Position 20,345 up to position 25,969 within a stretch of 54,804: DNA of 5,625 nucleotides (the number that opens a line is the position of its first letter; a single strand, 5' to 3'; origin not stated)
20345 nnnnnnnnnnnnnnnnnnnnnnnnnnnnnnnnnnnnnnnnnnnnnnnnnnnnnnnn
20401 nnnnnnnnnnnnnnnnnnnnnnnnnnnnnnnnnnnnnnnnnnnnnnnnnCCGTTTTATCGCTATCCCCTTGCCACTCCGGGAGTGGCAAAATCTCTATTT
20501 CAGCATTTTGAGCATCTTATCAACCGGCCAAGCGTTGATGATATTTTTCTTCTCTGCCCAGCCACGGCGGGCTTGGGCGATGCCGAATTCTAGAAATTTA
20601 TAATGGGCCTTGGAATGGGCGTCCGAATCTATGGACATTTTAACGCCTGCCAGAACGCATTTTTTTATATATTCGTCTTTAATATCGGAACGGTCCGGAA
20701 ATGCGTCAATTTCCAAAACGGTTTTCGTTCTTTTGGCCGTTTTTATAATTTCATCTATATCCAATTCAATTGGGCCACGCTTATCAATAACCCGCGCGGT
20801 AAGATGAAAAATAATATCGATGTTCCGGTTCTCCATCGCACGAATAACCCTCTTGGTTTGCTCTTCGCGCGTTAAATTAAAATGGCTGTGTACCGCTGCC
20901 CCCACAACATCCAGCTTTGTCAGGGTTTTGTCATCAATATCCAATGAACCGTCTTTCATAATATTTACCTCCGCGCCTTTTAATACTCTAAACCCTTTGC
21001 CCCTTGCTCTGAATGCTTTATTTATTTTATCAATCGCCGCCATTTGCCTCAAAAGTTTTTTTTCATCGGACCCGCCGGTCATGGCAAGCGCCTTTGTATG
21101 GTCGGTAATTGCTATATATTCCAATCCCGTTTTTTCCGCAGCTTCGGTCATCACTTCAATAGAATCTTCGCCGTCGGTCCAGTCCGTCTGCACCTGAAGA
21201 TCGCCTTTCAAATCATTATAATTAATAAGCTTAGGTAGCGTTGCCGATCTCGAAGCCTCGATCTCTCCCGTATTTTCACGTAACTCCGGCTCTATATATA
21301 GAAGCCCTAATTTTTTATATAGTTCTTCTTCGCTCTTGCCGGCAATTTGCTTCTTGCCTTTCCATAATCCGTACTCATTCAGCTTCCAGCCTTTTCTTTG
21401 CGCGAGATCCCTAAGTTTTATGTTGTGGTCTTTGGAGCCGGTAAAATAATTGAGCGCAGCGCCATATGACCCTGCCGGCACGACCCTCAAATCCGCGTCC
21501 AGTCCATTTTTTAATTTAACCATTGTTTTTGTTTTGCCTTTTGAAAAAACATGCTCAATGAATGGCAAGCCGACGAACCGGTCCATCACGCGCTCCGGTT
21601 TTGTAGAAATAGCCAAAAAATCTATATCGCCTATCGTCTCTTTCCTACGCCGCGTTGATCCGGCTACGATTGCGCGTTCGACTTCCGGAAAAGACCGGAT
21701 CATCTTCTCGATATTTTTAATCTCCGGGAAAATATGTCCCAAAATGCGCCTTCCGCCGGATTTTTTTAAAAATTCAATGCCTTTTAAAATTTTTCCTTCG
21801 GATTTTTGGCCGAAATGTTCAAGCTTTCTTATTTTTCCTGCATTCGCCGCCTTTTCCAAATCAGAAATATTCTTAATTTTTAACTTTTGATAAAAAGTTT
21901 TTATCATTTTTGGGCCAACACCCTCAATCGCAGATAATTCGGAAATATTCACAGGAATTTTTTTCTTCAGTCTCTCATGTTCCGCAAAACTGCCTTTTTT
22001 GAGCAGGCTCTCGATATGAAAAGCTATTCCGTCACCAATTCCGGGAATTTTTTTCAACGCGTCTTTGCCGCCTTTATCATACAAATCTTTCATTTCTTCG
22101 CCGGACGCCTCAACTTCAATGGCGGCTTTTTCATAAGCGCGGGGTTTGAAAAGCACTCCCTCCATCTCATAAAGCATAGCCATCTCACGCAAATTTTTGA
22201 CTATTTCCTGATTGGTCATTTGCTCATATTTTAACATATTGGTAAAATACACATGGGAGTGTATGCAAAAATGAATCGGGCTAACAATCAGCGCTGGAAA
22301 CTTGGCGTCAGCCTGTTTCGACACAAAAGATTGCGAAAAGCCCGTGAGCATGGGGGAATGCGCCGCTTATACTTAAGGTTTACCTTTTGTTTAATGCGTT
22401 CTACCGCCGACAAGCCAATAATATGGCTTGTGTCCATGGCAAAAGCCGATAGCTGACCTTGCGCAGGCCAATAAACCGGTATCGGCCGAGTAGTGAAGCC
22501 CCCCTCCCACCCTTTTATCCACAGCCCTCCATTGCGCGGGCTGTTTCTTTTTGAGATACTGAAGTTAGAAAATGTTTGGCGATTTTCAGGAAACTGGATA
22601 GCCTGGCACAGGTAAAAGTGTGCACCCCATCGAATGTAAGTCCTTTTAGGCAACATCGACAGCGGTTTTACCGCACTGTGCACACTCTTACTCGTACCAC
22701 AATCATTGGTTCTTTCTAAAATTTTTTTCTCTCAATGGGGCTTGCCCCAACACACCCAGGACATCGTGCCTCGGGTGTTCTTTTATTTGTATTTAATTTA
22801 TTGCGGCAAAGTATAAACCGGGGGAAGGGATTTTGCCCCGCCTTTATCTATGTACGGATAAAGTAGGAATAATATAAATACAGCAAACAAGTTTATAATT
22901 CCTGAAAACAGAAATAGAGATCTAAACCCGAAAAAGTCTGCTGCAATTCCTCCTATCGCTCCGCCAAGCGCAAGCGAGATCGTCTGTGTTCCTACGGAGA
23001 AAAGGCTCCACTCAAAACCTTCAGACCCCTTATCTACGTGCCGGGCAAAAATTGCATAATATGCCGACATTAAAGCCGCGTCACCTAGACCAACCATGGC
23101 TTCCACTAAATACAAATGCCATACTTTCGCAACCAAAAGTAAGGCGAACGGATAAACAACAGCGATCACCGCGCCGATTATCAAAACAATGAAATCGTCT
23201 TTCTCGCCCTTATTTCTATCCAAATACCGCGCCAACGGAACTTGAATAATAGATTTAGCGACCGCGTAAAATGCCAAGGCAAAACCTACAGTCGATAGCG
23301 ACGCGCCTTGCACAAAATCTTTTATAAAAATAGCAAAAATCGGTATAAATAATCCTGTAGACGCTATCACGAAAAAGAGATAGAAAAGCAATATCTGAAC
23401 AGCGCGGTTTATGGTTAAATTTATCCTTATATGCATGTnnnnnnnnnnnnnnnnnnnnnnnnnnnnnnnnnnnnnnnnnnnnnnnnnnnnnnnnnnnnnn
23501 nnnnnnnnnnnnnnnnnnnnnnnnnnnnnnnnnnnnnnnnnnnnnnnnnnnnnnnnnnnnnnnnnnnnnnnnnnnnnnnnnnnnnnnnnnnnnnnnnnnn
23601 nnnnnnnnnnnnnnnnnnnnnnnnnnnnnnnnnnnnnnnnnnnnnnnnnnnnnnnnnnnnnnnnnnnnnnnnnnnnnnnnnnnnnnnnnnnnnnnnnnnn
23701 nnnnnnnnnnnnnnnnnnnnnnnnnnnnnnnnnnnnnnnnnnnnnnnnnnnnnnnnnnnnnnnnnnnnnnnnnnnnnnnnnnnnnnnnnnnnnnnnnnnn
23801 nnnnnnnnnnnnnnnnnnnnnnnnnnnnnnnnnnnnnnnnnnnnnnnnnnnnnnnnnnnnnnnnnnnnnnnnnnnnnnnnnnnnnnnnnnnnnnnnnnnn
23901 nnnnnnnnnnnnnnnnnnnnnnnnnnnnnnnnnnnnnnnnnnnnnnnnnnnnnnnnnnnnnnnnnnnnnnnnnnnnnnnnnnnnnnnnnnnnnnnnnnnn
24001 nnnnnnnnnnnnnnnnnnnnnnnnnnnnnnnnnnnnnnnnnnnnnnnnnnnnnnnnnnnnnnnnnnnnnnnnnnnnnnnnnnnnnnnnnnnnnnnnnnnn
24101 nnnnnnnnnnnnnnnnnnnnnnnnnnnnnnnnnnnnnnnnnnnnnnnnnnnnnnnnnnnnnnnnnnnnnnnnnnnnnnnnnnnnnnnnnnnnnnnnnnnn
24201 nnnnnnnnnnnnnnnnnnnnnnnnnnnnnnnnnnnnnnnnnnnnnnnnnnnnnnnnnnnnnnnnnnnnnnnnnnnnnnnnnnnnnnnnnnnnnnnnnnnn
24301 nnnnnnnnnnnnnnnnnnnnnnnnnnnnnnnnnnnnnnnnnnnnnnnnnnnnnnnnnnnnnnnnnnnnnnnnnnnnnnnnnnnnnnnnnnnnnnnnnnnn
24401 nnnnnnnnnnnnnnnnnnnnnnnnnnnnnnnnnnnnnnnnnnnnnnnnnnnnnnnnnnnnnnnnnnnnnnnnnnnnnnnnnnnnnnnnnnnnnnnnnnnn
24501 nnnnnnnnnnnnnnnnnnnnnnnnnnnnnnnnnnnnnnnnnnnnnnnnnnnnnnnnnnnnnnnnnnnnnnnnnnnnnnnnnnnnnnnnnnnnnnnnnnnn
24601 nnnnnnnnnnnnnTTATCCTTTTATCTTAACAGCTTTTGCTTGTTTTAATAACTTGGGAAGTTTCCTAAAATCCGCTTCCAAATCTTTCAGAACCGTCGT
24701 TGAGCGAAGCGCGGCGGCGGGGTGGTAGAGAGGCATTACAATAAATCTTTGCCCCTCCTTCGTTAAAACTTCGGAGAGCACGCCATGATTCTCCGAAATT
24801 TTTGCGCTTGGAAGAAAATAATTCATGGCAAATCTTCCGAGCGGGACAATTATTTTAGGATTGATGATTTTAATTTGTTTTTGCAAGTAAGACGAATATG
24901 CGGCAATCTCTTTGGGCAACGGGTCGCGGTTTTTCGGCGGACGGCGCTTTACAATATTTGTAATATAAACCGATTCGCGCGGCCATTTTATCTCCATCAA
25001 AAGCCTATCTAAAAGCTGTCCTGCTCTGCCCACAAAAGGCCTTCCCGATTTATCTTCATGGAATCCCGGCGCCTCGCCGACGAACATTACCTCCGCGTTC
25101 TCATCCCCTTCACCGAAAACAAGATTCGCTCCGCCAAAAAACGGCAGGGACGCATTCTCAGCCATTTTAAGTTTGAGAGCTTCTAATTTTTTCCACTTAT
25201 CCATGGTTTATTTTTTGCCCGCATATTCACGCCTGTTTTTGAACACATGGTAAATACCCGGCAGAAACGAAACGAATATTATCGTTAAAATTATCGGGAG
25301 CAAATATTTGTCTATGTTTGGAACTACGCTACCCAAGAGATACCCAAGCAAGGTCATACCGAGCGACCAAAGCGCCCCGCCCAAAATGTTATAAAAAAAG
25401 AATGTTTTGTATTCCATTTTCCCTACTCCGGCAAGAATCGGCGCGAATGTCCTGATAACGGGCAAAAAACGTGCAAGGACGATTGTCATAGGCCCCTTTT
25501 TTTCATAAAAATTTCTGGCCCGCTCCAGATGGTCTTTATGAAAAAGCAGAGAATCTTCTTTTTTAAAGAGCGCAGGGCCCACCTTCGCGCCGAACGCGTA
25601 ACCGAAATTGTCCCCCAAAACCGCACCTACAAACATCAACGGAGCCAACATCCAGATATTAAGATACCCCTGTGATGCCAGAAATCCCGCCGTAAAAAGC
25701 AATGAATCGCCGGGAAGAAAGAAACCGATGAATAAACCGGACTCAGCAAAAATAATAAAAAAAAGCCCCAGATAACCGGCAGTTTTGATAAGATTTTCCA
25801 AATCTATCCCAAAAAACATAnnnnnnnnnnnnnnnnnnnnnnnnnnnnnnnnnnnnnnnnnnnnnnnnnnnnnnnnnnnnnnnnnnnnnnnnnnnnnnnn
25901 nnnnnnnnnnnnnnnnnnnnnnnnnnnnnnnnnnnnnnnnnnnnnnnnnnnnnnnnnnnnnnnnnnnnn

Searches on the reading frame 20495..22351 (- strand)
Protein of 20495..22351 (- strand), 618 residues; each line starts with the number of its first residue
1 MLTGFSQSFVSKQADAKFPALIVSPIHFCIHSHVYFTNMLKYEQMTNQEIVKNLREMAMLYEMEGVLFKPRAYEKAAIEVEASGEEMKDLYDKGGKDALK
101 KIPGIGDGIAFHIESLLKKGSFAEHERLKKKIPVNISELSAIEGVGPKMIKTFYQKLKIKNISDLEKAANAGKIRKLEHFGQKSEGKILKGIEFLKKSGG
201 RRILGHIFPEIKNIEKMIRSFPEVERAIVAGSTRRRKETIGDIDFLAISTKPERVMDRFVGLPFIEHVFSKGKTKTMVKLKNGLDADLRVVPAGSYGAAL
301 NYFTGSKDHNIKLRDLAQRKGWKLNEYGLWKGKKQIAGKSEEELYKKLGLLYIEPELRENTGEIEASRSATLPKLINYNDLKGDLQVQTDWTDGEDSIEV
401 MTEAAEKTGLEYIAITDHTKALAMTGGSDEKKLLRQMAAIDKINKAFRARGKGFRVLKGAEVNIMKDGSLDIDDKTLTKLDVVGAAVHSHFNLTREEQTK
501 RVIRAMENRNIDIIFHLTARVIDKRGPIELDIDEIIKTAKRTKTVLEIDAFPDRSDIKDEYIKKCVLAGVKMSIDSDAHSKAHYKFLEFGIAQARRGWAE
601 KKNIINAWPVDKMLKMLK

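Call 56: search_protein_families(library=pfam, proteins=[window:20495-22351:-], max_evalue=0.00001)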
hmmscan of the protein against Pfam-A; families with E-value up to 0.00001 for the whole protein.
window:20495-22351:- (618 aa): 4 families
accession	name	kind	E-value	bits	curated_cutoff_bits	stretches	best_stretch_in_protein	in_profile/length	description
PF14791.11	DNA_pol_B_thumb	-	3.4e-24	84.9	25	1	299-359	1-63/63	DNA polymerase beta thumb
PF14716.13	HHH_8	-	4.8e-15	56.1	30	1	45-121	1-72/73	Helix-hairpin-helix domain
PF02811.25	PHP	-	2.2e-07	31.8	26.4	1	384-515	1-89/164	PHP domain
PF00633.29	HHH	-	6.4e-06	26.2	24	0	127-151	1-25/30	Helix-hairpin-helix motif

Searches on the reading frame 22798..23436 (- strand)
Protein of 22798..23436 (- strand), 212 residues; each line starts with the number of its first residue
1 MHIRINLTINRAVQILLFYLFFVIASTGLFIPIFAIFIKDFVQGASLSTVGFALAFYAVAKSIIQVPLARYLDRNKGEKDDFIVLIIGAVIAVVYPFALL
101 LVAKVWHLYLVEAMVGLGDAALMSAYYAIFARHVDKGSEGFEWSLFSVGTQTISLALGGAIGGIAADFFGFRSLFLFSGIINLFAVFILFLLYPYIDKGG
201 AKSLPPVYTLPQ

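Call 56: search_protein_families(library=pfam, proteins=[window:22798-23436:-], max_evalue=0.00001)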
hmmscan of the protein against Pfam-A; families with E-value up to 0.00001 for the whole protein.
window:22798-23436:- (212 aa): 1 family
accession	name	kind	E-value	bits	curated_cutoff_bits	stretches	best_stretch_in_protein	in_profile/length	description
PF07690.21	MFS_1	-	2.1e-19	70.1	33.4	1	16-198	1-179/347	Major Facilitator Superfamily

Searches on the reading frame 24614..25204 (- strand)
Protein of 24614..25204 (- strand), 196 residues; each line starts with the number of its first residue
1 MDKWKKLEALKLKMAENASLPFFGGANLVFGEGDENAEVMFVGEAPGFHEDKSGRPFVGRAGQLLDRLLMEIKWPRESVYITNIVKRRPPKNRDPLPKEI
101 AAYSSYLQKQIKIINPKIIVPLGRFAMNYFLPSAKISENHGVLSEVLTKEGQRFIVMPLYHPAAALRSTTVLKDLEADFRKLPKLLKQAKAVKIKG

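Call 57: search_protein_families(library=pfam, proteins=[window:24614-25204:-], max_evalue=0.00001)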
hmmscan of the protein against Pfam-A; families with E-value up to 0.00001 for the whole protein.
window:24614-25204:- (196 aa): 1 family
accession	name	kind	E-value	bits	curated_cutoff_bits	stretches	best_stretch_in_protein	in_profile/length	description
PF03167.25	UDG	-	7.9e-37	126.9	24.3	1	30-171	1-127/141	Uracil DNA glycosylase superfamily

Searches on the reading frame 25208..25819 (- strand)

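Call 57: search_protein_families(library=pfam, proteins=[window:25208-25819:-], max_evalue=0.00001)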
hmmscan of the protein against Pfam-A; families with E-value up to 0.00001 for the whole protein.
window:25208-25819:- (203 aa): 1 family
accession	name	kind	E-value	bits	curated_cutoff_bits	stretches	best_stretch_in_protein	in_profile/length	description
PF09335.16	VTT_dom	-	1e-22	81.3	33.9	1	35-161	1-123/123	VTT domain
